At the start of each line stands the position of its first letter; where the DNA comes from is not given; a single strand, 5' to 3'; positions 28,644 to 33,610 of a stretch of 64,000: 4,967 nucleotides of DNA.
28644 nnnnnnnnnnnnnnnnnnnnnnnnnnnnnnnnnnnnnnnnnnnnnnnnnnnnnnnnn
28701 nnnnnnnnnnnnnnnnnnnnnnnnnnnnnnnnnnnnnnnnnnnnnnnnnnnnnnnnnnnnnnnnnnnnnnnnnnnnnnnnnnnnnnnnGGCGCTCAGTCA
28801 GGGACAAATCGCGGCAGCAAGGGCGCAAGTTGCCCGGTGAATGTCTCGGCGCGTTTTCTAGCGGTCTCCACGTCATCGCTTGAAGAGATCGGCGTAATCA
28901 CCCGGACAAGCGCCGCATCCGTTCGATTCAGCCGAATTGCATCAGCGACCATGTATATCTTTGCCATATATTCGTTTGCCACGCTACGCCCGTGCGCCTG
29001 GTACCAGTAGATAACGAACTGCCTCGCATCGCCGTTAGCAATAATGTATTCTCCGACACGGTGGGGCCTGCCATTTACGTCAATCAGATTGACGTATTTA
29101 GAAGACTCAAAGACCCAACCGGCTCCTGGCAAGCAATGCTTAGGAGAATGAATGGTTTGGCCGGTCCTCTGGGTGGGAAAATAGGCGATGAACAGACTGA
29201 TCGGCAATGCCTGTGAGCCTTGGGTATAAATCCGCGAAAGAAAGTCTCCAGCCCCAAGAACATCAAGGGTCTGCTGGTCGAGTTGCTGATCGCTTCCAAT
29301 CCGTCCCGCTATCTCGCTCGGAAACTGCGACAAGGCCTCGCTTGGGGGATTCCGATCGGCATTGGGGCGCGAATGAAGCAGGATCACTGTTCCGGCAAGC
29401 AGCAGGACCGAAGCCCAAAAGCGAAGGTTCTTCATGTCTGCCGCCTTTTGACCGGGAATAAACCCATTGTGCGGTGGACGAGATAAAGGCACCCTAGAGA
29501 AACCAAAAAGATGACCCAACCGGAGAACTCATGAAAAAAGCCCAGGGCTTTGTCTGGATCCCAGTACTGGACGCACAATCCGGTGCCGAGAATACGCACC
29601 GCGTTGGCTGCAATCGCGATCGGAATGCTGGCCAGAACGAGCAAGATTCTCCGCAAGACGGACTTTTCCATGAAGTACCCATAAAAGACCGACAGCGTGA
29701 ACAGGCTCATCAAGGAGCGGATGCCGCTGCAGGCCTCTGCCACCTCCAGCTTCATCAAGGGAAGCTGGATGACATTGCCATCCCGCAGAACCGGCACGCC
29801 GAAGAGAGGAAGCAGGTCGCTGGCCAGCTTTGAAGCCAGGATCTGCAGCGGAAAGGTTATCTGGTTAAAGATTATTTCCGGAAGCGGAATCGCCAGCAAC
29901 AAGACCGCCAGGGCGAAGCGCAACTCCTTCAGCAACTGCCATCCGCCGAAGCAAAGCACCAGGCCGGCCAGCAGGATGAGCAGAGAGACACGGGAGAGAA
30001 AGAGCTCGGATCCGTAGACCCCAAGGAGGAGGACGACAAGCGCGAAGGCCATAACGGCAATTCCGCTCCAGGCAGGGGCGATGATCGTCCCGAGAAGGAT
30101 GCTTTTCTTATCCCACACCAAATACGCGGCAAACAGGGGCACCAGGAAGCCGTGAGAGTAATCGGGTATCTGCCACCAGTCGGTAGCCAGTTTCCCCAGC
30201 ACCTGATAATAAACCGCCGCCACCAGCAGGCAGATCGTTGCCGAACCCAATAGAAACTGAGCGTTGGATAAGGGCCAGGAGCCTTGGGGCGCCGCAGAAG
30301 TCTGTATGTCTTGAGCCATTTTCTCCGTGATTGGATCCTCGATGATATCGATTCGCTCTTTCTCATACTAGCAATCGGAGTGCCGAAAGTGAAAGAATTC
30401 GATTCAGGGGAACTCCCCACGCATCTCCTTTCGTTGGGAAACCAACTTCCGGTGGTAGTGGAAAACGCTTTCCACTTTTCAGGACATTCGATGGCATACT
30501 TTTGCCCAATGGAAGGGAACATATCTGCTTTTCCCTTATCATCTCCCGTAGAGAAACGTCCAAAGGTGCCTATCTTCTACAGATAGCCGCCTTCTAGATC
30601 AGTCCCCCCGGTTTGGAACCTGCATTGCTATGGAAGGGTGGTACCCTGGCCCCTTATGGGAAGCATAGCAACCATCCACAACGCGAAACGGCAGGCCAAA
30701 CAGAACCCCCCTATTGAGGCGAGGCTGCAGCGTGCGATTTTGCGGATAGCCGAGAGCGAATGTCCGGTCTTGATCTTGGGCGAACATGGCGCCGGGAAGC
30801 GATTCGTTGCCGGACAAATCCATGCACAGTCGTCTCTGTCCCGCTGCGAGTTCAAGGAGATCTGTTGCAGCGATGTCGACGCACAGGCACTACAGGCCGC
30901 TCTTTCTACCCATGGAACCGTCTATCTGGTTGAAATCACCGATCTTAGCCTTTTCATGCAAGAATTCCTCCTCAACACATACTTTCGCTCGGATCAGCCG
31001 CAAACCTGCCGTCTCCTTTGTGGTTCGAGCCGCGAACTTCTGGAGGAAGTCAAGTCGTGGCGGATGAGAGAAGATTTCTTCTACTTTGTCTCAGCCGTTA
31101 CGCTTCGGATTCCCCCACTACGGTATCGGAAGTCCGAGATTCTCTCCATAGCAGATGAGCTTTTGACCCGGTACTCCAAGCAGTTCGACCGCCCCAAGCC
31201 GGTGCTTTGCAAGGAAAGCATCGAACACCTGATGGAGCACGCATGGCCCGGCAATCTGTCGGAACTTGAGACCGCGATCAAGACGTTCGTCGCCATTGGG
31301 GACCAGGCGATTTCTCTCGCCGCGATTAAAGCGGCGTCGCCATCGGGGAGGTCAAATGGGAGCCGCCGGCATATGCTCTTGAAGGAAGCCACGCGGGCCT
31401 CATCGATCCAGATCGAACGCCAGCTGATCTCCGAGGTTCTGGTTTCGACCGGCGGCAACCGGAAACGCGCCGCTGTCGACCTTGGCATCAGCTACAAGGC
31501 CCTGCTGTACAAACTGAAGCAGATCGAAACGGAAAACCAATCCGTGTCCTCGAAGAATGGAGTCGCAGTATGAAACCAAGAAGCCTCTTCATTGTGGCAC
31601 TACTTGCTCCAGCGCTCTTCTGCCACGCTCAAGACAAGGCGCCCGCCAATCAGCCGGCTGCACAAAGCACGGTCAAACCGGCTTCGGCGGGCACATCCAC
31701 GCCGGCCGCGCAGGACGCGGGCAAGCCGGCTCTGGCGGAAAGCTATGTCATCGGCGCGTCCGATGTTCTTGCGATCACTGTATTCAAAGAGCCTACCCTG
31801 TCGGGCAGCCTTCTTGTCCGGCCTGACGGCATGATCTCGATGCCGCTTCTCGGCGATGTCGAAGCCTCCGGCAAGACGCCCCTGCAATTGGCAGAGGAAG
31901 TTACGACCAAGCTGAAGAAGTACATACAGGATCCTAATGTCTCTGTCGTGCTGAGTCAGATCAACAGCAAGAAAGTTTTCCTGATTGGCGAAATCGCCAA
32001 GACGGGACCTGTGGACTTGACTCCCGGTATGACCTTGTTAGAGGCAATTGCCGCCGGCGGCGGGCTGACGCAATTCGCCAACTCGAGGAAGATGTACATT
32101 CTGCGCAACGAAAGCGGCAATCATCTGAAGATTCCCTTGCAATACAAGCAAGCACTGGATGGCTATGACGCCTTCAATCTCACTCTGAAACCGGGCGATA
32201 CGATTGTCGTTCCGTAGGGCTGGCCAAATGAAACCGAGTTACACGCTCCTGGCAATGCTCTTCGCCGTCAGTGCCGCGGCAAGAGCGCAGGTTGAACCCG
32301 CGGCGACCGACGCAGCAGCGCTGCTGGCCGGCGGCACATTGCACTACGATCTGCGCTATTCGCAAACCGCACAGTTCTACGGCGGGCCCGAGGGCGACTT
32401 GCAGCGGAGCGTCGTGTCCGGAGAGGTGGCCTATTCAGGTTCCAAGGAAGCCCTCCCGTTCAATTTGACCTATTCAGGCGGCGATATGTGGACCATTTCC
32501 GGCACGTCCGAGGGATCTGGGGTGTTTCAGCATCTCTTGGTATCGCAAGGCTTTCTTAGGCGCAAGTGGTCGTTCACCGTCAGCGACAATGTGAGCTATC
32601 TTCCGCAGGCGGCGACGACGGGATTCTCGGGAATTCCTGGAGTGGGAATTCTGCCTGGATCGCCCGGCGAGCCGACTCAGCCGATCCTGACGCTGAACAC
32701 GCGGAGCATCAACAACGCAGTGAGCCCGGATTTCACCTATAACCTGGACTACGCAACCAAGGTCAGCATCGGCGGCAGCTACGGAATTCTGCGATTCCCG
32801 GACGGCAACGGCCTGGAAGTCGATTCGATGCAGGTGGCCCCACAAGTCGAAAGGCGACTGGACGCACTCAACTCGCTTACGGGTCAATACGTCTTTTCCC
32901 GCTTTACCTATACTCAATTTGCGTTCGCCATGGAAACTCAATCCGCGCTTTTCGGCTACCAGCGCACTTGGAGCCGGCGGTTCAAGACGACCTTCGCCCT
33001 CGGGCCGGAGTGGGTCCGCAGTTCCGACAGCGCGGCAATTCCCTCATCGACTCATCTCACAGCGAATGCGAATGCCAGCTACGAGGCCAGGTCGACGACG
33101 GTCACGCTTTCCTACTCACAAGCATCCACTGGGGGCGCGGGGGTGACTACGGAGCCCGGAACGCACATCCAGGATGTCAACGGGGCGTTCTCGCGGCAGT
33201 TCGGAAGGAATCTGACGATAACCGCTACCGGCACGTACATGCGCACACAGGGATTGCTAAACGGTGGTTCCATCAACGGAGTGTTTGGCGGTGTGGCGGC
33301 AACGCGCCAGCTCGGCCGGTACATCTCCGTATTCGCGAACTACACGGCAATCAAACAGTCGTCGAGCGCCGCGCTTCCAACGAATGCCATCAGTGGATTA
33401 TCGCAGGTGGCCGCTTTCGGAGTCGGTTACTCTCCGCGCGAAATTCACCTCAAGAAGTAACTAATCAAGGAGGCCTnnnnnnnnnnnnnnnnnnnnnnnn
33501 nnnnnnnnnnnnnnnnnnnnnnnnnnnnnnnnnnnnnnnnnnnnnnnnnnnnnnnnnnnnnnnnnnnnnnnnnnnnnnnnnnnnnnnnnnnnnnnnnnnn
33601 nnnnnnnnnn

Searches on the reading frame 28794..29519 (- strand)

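Call 3: search_protein_families(library=ncbifam, proteins=[window:28794-29519:-], max_evalue=0.00001)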
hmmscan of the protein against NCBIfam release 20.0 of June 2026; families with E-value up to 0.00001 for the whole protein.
window:28794-29519:- (241 aa): 5 families
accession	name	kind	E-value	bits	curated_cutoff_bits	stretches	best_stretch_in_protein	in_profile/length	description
TIGR04152.1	exosort_VPLPA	exception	1.5e-55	189.2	400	1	34-240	280-486/486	VPLPA-CTERM-specific exosortase XrtD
TIGR02914.1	EpsI_fam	equivalog_domain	9.7e-35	119.6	42.8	1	73-238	12-173/174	exosortase C-terminal domain/associated protein EpsI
NF038142.1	exosort_XrtW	exception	7.3e-28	97.1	425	1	31-238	295-493/494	exosortase W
NF045608.2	EpsI_type_V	exception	8e-12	45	228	1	93-232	70-205/218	exosortase-associated protein EpsI, V-type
NF045609.1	EpsI_type_B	exception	3.8e-11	42.8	220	1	92-232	72-207/221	exosortase-associated protein EpsI, B-type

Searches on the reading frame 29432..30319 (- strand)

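Call 3: search_protein_families(library=ncbifam, proteins=[window:29432-30319:-], max_evalue=0.00001)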
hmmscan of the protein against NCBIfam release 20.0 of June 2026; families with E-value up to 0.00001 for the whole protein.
window:29432-30319:- (295 aa): 15 families
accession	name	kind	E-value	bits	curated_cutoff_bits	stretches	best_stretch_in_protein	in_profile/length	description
TIGR04152.1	exosort_VPLPA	exception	6.5e-71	239.9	400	1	47-282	3-239/486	VPLPA-CTERM-specific exosortase XrtD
NF038142.1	exosort_XrtW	exception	6.9e-65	219.3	425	1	26-285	5-265/494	exosortase W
TIGR03109.2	exosort_XrtA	exception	6.5e-61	206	208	1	27-282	4-256/261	exosortase A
TIGR02602.1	8TM_EpsH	subfamily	5.8e-59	199.5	105.55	1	46-281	2-236/241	exosortase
NF035943.2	exosort_XrtV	exception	1.2e-44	152.6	313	1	29-285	8-266/270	exosortase V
TIGR03113.1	exosort_XrtB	exception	7.6e-37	127.4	275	1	32-282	7-261/268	exosortase B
TIGR04151.1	exosort_VPDSG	exception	6.6e-26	91.4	300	1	30-280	34-294/306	VPDSG-CTERM-specific exosortase XrtC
TIGR04178.1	exo_archaeo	signature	5.1e-22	78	23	1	191-284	1-94/97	exosortase/archaeosortase family protein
TIGR03763.1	cyanoexo_CrtA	exception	1.7e-16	60.5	150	1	57-274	35-247/260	cyanoexosortase A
NF033464.1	cyanoexo_CrtC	exception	1.1e-15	57.9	225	1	62-275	45-264/278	cyanoexosortase C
TIGR04156.1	cyanoexo_CrtB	exception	5.4e-13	49.1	300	1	54-274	37-255/280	cyanoexosortase B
TIGR04476.1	exosort_XrtN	exception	7.3e-12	45.1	200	1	64-273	21-234/406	exosortase N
NF033770.1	exosort_XrtT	exception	6.5e-09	34.9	250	1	55-278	30-260/472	exosortase T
TIGR04199.1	exosort_xrtJ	exception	1.9e-06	27.1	200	1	39-243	14-229/522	exosortase J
TIGR04489.1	exosort_XrtO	exception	3.8e-06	25.9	250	1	117-274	92-247/451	exosortase O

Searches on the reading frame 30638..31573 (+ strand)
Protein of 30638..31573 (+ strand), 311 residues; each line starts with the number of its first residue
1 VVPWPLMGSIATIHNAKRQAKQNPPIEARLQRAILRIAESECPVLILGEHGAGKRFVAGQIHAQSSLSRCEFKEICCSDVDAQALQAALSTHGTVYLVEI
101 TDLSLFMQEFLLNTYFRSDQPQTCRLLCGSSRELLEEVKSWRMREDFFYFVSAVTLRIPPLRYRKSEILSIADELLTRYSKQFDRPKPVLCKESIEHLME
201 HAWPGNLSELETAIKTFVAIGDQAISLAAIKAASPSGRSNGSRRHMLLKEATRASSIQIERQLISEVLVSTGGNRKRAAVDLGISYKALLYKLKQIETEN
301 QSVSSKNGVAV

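Call 3: search_protein_families(library=ncbifam, proteins=[window:30638-31573:+], max_evalue=0.00001)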
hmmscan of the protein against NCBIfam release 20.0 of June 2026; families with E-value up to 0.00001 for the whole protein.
window:30638-31573:+ (311 aa): 24 families
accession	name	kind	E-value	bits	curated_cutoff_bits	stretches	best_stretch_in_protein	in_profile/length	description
NF050807.1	TransRegFlbDCaul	equivalog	3.5e-36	125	750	2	124-305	254-447/454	sigma-54-dependent transcriptional regulator FlbD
TIGR02915.1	PEP_resp_reg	equivalog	7.2e-35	120.7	502.6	2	91-293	233-438/445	PEP-CTERM-box response regulator transcription factor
NF008469.0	PRK11361.1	equivalog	3.9e-34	118.2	714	1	23-297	148-455/461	acetoacetate metabolism transcriptional regulator AtoC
NF041552.1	TF_PrdR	equivalog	1.4e-32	112.8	795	1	89-295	359-575/577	sigma-54 dependent transcriptional regulator PrdR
NF003451.0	PRK05022.1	equivalog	1.4e-28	100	476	2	89-290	282-502/512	nitric oxide reductase transcriptional regulator NorR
NF007689.0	PRK10365.1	equivalog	1.7e-28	99.6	760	1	92-294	234-440/441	sigma-54-dependent response regulator transcription factor ZraR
NF051870.1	NAssimRespRegNtrX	equivalog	6.8e-28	97.7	600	1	26-296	147-450/452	nitrogen assimilation response regulator NtrX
TIGR01818.1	ntrC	equivalog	2e-27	96.1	558.6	1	92-295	229-462/463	nitrogen regulation protein NR(I)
TIGR01817.1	nifA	equivalog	2.4e-27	95.9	528.85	1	124-216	332-423/534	nif-specific transcriptional activator NifA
TIGR02329.1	propionate_PrpR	equivalog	4.5e-27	94.9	499.2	2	91-294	307-525/526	propionate catabolism operon regulatory protein PrpR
NF008085.0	PRK10820.1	equivalog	6.3e-25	87.8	576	1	92-298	299-512/520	transcriptional regulator TyrR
NF049963.1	RespRegFlgRCampy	domain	6.9e-25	87.8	750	1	88-296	225-427/429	fla regulon two-component system response regulator FlgR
NF008485.2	PRK11388.1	equivalog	2.5e-24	85.6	551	1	35-300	349-639/643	dihydroxyacetone kinase operon transcriptional regulator DhaR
TIGR02974.1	phageshock_pspF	equivalog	1.2e-23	83.9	443.55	1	92-218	94-230/336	phage shock protein operon transcriptional activator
NF041946.1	LuxO_transreg_Vib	equivalog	3.3e-23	82.2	800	1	87-230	223-376/463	quorum-sensing sigma-54 dependent transcriptional regulator LuxO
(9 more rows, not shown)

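Call 6: search_protein_families(library=pfam, proteins=[window:30638-31573:+], max_evalue=0.01)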
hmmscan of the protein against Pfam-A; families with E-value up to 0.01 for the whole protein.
window:30638-31573:+ (311 aa): 5 families
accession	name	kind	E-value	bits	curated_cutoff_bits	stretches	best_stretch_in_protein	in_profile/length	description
PF14532.12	Sigma54_activ_2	-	1.3e-18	68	25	1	28-161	8-138/138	Sigma-54 interaction domain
PF00158.32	Sigma54_activat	-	2.6e-15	57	20.2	2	29-89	10-70/168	Sigma-54 interaction domain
PF02954.25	HTH_8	-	1.7e-11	44.1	22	1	258-295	4-41/42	Bacterial regulatory protein, Fis family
PF25601.1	AAA_lid_14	-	8.3e-11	42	27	1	162-229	1-69/87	AAA+ ATPase lid domain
PF13556.12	HTH_30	-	0.0018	18.5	27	1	267-297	7-37/59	PucR C-terminal helix-turn-helix domain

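Call 22: find_homologous_proteins(query=window:30638-31573:+)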
Query window:30638-31573:+ (311 aa): 2136 proteins with E <= 0.001 among 3850 candidates; the best 120 are listed.
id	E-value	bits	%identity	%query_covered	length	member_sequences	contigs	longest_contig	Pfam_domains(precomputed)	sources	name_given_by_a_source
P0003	8.6e-195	664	100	98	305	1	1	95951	PF00158.33,PF25601.2,PF02954.26,PF14532.13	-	-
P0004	8.7e-178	608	91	98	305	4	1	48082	PF00158.33,PF25601.2,PF02954.26,PF14532.13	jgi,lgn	jgi:DNA-binding NtrC family response regulator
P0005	2.8e-157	541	83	98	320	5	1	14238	PF00158.33,PF25601.2,PF02954.26,PF14532.13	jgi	jgi:DNA-binding NtrC family response regulator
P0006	8.6e-155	532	80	98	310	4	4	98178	PF00158.33,PF25601.2,PF02954.26,PF14532.13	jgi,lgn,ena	-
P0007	1.2e-153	529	81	98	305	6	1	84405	PF00158.33,PF25601.2,PF02954.26,PF14532.13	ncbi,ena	-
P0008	1.9e-153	528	80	98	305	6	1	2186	PF00158.33,PF25601.2,PF02954.26,PF14532.13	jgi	jgi:DNA-binding NtrC family response regulator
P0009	3.4e-153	527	81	98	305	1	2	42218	PF00158.33,PF25601.2,PF02954.26,PF14532.13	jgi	jgi:DNA-binding NtrC family response regulator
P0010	5.3e-153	527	78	98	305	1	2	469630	PF00158.33,PF25601.2,PF02954.26,PF14532.13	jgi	jgi:DNA-binding NtrC family response regulator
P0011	8.4e-153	526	81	98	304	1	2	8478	PF00158.33,PF25601.2,PF02954.26,PF14532.13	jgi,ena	-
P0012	1.8e-152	525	80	98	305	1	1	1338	PF00158.33,PF25601.2,PF02954.26,PF14532.13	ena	-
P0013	2.6e-152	524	81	98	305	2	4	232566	PF00158.33,PF25601.2,PF02954.26,PF14532.13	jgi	jgi:DNA-binding NtrC family response regulator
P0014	2.8e-152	524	81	98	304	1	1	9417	PF00158.33,PF25601.2,PF02954.26,PF14532.13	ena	-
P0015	3.6e-152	524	80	98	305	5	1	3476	PF00158.33,PF25601.2,PF02954.26,PF14532.13,PF13191.13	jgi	jgi:DNA-binding NtrC family response regulator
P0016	3.8e-152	524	79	98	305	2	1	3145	PF00158.33,PF25601.2,PF02954.26,PF14532.13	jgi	-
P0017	4.0e-152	524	80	98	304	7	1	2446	PF00158.33,PF25601.2,PF02954.26,PF14532.13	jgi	jgi:DNA-binding NtrC family response regulator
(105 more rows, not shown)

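Call 24: find_related_loci(query=P0003, collection=genome_contigs, flank=10000)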
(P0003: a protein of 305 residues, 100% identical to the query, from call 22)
Query P0003 (305 aa) in genome_contigs; peptide patterns used: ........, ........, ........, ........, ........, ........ (x = any residue, [..] = any of these).
66 stretches matched a pattern; 15 encode a relative of the query (tblastn E <= 1e-3); 15 distinct loci.
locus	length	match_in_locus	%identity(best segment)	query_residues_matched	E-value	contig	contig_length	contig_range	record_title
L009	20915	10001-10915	81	1-305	2e-165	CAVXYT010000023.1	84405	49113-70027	MAG: uncultured Acidobacteriaceae bacterium isolate MFD03044.bin.1.110 genome assembly, contig: contig_45434, whole geno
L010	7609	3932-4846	81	1-305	4e-165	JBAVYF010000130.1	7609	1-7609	MAG: Terracidiphilus sp. isolate MFD02755_ilm_asm_bin7 k127_80928, whole genome shotgun sequence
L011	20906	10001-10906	80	1-303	2e-158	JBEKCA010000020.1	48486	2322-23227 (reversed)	MAG: Terracidiphilus sp. isolate SPRUCE 149 SPRUCE_149_20, whole genome shotgun sequence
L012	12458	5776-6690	77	1-305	2e-157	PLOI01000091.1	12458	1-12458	MAG: Acidobacteriaceae bacterium isolate fen_408 73.20120800_E1D.12_contig_5627, whole genome shotgun sequence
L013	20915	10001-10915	79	1-305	4e-157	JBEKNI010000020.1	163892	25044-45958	MAG: Terracidiphilus sp. isolate SPRUCE 413 SPRUCE_413_20, whole genome shotgun sequence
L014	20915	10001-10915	76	1-305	2e-150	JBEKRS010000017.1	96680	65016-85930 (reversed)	MAG: Terracidiphilus sp. isolate SPRUCE 516 SPRUCE_516_17, whole genome shotgun sequence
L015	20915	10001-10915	75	1-305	2e-150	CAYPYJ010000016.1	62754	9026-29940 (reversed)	MAG TPA_asm: uncultured Terracidiphilus sp. isolate binchicken_co241_49 genome assembly, contig: NODE_439_length_62754_c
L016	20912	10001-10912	75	1-304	5e-150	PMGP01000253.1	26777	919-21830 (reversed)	MAG: Acidobacteriaceae bacterium isolate bog_321 73.20120600_S2D.28_contig_1177, whole genome shotgun sequence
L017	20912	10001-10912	77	1-304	8e-148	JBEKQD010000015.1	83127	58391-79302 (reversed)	MAG: Terracidiphilus sp. isolate SPRUCE 47 SPRUCE_47_15, whole genome shotgun sequence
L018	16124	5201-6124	75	1-305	4e-146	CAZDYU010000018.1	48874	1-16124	MAG TPA_asm: uncultured Terracidiphilus sp. isolate binchicken_co3_239 genome assembly, contig: NODE_2024_length_48874_c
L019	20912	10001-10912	79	1-304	4e-161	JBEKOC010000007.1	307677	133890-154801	MAG: Terracidiphilus sp. isolate SPRUCE 431 SPRUCE_431_7, whole genome shotgun sequence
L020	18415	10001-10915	77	1-305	1e-150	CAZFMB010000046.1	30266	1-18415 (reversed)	MAG TPA_asm: uncultured Terracidiphilus sp. isolate binchicken_co3_228 genome assembly, contig: NODE_4616_length_30266_c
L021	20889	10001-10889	81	10-305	3e-125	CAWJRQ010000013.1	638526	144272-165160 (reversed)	MAG: uncultured Acidobacteriaceae bacterium isolate MFD01476.bin.2.106 genome assembly, contig: contig_77711, whole geno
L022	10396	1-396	86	174-305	5e-71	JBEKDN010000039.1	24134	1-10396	MAG: Terracidiphilus sp. isolate SPRUCE 184 SPRUCE_184_39, whole genome shotgun sequence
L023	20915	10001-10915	76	1-305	1e-150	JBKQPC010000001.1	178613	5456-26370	MAG: Terracidiphilus sp. isolate LAWAr2D2E2F__bin_95 LAWAr2D2E2F_000000005740, whole genome shotgun sequence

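Call 31: search_protein_representatives(protein=P0003)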
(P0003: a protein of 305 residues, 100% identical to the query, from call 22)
Query: 305 residues. Proteins with E-value up to 0.001 (for the whole library): 103310; up to 1e-10: 50449; up to 1e-30: 140. The best 150 are listed.
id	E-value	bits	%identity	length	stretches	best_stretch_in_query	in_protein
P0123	2.1e-109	381.7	64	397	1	4-304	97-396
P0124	3.0e-103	361.5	59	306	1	11-302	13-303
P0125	3.7e-86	305.4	54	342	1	15-293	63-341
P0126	3.9e-81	289.0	51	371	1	21-303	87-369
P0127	5.5e-79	281.9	48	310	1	19-302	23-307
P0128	1.9e-77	276.8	57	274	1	4-233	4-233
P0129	6.2e-77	275.2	68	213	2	165-305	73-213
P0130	7.3e-71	255.3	47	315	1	18-300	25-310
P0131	1.0e-67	245.0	77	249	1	137-294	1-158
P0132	1.3e-66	241.3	43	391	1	13-303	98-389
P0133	1.7e-66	240.9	46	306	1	26-302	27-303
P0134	2.5e-65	237.1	45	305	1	21-291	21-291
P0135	3.5e-59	217.0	45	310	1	25-293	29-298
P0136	6.7e-58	212.8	60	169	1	137-303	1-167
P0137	5.0e-57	209.9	43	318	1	25-300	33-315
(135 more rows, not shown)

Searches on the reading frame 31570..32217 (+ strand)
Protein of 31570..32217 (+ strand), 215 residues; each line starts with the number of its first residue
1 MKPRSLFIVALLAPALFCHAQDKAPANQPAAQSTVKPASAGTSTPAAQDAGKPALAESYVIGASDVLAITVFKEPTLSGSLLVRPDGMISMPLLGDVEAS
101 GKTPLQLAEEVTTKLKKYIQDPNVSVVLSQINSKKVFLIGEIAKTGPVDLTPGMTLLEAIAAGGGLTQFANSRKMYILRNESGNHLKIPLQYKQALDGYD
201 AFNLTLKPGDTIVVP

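Call 3: search_protein_families(library=ncbifam, proteins=[window:31570-32217:+], max_evalue=0.00001)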
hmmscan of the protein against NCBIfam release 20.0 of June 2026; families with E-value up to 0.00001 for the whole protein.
window:31570-32217:+ (215 aa): 4 families
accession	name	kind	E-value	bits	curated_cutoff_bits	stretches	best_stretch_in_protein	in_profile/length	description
TIGR03027.2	pepcterm_export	equivalog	1e-42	145.7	180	1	58-215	2-165/169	XrtA/PEP-CTERM system exopolysaccharide export protein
NF041843.1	EpsY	equivalog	1.5e-38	132.1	320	1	53-214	47-210/211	exopolysaccharide export protein EpsY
NF011658.0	PRK15078.1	subfamily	8.4e-23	80.7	333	1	58-215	84-250/380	polysaccharide export protein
TIGR03028.1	EpsE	equivalog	1.1e-18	67.5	262.65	1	59-214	2-159/239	polysaccharide export protein EpsE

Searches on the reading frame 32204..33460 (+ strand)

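Call 3: search_protein_families(library=ncbifam, proteins=[window:32204-33460:+], max_evalue=0.00001)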
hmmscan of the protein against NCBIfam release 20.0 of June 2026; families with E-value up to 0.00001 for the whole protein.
window:32204-33460:+ (418 aa): 0 families

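Call 6: search_protein_families(library=pfam, proteins=[window:32204-33460:+], max_evalue=0.01)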
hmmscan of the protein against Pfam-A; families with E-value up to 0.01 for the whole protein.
window:32204-33460:+ (418 aa): 1 family
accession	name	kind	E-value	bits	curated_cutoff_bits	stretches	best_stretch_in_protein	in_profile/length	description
PF10082.15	BBP2_2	-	0.0068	15.8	23.7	0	272-389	243-360/378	Putative beta-barrel porin 2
